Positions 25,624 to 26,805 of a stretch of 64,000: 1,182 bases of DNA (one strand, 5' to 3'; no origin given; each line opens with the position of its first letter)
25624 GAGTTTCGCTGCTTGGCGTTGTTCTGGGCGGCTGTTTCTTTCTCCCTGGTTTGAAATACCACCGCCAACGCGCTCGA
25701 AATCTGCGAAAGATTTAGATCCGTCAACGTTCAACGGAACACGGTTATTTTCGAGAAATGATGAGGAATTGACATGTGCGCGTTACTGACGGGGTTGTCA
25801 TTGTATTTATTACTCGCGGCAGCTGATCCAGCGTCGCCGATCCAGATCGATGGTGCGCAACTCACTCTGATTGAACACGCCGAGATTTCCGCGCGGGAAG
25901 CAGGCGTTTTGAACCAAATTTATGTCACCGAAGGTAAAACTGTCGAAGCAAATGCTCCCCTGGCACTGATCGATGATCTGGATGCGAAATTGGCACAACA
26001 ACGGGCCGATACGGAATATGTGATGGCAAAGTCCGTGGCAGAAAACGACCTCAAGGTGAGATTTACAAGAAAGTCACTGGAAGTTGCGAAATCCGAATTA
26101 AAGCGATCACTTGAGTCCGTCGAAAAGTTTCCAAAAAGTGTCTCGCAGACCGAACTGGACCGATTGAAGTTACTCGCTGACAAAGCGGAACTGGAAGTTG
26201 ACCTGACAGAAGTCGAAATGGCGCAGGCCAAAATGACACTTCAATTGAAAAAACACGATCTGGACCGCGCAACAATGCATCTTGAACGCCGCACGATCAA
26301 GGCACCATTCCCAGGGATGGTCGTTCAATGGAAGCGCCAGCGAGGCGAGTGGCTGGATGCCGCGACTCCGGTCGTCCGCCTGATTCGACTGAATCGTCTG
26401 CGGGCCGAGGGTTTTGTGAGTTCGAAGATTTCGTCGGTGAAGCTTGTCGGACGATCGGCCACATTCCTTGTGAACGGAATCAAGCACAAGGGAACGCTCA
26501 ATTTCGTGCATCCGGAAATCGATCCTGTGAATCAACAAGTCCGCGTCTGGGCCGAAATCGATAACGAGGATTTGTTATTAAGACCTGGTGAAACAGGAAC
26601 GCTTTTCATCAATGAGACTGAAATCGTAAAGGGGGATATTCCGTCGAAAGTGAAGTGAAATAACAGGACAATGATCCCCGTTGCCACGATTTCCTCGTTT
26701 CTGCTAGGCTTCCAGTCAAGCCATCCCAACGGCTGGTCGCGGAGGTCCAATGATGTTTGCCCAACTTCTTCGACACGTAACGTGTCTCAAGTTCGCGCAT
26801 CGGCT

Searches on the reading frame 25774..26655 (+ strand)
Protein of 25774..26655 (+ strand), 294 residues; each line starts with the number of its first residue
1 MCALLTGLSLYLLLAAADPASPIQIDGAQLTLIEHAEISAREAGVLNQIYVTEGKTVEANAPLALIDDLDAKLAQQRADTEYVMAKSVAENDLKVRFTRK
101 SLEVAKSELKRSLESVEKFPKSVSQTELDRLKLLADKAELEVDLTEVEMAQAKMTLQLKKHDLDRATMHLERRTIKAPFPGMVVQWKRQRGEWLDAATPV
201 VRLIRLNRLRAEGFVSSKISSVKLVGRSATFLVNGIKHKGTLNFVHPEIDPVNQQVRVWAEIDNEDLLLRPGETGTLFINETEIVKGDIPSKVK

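Call 109: search_protein_families(library=pfam, proteins=[window:25774-26655:+], max_evalue=0.0001)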
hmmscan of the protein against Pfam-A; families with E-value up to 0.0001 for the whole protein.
window:25774-26655:+ (294 aa): 3 families
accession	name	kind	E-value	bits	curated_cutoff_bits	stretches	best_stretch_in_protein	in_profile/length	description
PF13437.12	HlyD_3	-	1.1e-15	58.6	22.2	1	174-272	1-106/106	HlyD family secretion protein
PF16576.10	HlyD_D23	-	4e-13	49.6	30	1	36-272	20-211/214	Barrel-sandwich domain of CusB or HlyD membrane-fusion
PF00364.28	Biotin_lipoyl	-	8.5e-06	26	22.1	0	36-66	43-73/73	Biotin-requiring enzyme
